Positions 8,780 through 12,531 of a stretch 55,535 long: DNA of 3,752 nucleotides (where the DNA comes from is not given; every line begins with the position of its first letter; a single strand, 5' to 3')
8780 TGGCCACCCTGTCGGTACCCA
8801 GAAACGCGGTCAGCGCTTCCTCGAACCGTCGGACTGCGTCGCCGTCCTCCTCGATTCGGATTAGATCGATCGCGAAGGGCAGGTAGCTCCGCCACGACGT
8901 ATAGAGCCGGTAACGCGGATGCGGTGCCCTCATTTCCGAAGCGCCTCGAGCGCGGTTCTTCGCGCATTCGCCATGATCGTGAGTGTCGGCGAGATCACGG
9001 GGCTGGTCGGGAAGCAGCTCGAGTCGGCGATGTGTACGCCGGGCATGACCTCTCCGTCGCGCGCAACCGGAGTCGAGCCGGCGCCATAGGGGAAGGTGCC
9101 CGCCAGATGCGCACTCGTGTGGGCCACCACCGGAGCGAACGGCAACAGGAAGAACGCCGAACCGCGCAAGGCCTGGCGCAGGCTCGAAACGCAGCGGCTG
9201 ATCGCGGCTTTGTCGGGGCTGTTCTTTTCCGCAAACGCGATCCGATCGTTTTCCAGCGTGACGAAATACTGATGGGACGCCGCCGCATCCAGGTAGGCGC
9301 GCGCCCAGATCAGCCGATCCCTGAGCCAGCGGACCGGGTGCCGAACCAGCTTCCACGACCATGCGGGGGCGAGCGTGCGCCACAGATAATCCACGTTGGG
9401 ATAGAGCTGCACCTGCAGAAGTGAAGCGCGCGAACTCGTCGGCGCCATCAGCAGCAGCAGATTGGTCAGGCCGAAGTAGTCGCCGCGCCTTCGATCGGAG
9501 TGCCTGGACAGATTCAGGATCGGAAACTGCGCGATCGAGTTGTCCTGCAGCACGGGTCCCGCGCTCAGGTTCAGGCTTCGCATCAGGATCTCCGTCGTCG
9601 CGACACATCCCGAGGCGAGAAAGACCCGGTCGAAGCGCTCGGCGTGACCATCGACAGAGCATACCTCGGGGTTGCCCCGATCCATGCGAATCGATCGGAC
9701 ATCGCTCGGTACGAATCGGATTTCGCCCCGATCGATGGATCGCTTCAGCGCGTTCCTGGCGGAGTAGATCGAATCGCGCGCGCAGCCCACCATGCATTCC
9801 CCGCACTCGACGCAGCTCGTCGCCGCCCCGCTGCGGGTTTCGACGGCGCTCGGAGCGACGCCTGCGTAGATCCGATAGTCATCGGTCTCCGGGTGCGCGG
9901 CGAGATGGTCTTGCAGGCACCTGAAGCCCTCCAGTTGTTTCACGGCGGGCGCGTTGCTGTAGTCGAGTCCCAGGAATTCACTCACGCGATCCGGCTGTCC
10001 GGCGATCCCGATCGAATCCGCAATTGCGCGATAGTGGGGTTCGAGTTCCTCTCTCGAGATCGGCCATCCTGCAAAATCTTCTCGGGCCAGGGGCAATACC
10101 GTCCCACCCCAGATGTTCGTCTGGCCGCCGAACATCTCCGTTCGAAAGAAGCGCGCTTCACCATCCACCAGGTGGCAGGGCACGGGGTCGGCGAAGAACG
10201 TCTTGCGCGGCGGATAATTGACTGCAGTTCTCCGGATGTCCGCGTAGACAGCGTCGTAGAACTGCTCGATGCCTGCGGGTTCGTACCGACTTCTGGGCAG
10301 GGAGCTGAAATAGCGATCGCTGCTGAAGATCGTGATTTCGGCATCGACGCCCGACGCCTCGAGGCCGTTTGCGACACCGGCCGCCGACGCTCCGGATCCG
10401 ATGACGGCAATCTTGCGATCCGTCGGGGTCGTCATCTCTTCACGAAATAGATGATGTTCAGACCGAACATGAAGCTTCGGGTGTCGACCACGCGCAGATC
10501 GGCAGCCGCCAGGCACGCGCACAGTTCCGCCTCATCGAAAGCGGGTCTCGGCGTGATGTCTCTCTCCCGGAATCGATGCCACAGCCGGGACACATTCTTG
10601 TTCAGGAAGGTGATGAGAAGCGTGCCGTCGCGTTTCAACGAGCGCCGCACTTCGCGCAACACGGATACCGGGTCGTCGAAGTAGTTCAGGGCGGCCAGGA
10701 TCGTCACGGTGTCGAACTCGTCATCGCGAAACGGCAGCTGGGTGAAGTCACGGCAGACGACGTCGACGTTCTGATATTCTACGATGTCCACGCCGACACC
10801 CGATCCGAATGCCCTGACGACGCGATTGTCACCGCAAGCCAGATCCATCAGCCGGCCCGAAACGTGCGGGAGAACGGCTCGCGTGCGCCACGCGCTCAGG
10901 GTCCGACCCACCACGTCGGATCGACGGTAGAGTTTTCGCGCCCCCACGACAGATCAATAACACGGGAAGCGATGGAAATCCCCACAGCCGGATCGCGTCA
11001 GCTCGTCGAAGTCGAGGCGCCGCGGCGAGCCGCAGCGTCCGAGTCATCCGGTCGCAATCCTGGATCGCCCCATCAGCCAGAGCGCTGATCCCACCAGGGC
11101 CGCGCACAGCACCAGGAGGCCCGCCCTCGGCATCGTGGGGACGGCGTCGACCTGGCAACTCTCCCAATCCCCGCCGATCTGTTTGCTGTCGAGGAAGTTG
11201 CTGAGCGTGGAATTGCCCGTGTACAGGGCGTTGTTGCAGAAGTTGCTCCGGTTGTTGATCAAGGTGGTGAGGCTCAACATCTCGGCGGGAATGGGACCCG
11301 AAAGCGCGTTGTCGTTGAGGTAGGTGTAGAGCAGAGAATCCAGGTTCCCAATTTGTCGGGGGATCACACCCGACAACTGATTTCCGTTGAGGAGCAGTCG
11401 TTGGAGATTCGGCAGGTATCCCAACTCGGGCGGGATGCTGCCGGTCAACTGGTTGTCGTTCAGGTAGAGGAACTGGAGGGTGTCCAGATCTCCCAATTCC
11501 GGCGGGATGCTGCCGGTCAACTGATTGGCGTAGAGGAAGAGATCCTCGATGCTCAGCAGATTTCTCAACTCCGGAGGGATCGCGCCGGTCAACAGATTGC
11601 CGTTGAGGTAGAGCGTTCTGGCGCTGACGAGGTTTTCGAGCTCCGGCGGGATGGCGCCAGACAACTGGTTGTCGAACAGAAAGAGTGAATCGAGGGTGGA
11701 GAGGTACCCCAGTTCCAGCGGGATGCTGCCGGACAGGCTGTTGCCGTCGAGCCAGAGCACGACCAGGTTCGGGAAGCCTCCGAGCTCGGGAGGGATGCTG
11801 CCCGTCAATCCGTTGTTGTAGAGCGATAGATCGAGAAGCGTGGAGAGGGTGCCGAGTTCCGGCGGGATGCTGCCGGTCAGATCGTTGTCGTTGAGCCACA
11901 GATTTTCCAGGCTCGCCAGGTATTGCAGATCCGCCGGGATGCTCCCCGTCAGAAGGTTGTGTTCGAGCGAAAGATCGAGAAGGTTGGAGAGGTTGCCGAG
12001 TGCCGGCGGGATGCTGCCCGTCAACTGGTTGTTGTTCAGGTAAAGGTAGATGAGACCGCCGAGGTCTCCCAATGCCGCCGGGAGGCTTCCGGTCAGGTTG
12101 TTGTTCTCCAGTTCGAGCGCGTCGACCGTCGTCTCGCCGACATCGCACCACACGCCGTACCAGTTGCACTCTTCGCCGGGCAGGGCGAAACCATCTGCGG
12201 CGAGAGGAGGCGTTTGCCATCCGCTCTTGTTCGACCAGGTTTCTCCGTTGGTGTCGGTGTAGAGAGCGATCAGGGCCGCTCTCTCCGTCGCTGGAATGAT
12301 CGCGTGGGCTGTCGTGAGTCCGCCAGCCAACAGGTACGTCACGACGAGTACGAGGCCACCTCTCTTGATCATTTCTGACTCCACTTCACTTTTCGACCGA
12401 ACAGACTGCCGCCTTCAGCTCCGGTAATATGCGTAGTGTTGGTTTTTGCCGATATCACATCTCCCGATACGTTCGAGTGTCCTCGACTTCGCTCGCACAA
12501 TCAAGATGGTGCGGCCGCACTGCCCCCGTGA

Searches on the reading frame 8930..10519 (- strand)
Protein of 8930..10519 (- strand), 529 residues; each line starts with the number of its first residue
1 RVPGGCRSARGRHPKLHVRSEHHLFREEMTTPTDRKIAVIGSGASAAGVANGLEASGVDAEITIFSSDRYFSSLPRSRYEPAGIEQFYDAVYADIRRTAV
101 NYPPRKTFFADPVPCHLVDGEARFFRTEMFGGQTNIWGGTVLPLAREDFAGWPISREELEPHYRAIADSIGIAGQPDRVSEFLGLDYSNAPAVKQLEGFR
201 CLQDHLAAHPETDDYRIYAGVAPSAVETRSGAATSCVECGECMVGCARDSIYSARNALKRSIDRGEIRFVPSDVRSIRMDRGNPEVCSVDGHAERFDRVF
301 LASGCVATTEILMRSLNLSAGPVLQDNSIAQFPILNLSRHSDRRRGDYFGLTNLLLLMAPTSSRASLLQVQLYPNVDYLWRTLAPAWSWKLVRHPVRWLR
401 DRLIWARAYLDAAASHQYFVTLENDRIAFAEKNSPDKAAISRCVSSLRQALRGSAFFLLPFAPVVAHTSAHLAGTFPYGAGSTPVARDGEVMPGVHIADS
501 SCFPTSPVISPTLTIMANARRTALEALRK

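Call 57: search_protein_families(library=pfam, proteins=[window:8930-10519:-], max_evalue=0.001)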
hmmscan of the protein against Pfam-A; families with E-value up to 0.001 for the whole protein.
window:8930-10519:- (529 aa): 2 families
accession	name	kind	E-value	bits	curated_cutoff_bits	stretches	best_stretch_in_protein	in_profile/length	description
PF05199.19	GMC_oxred_C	-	4.2e-05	24.6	24.6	1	466-519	82-139/139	GMC oxidoreductase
PF13454.12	NAD_binding_9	-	0.00025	21.5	21.8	0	255-304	104-153/155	FAD-NAD(P)-binding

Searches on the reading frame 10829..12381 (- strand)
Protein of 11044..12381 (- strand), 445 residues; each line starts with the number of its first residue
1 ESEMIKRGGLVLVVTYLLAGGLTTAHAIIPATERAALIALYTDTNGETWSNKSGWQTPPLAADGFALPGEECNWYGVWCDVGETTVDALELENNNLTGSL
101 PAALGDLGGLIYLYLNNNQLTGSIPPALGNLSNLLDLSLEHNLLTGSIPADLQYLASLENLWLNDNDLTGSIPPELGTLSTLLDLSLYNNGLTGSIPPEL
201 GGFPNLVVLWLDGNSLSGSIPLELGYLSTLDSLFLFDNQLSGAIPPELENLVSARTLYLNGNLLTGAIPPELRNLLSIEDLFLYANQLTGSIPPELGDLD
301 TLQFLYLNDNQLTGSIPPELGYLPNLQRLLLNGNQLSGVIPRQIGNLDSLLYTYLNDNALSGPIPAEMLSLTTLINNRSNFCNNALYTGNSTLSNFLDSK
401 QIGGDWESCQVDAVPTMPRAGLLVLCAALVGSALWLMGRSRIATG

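Call 57: search_protein_families(library=pfam, proteins=[window:11044-12381:-, window:10829-12217:-], max_evalue=0.001)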
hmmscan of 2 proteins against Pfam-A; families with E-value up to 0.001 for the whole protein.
window:11044-12381:- (445 aa): 4 families
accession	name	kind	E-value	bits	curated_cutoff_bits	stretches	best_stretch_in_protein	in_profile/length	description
PF00560.39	LRR_1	-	5.5e-35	112.3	20.6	0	110-131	2-23/23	Leucine Rich Repeat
PF12799.13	LRR_4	-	2.3e-23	82.1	27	3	301-337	2-37/44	Leucine Rich repeats (2 copies)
PF13855.12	LRR_8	-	6.6e-22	77.5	27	2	128-168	21-61/61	Leucine rich repeat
PF23598.1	LRR_14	-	1.1e-15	57.7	40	2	89-187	52-146/353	Leucine-rich repeat region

window:10829-12217:- (462 aa): 0 families
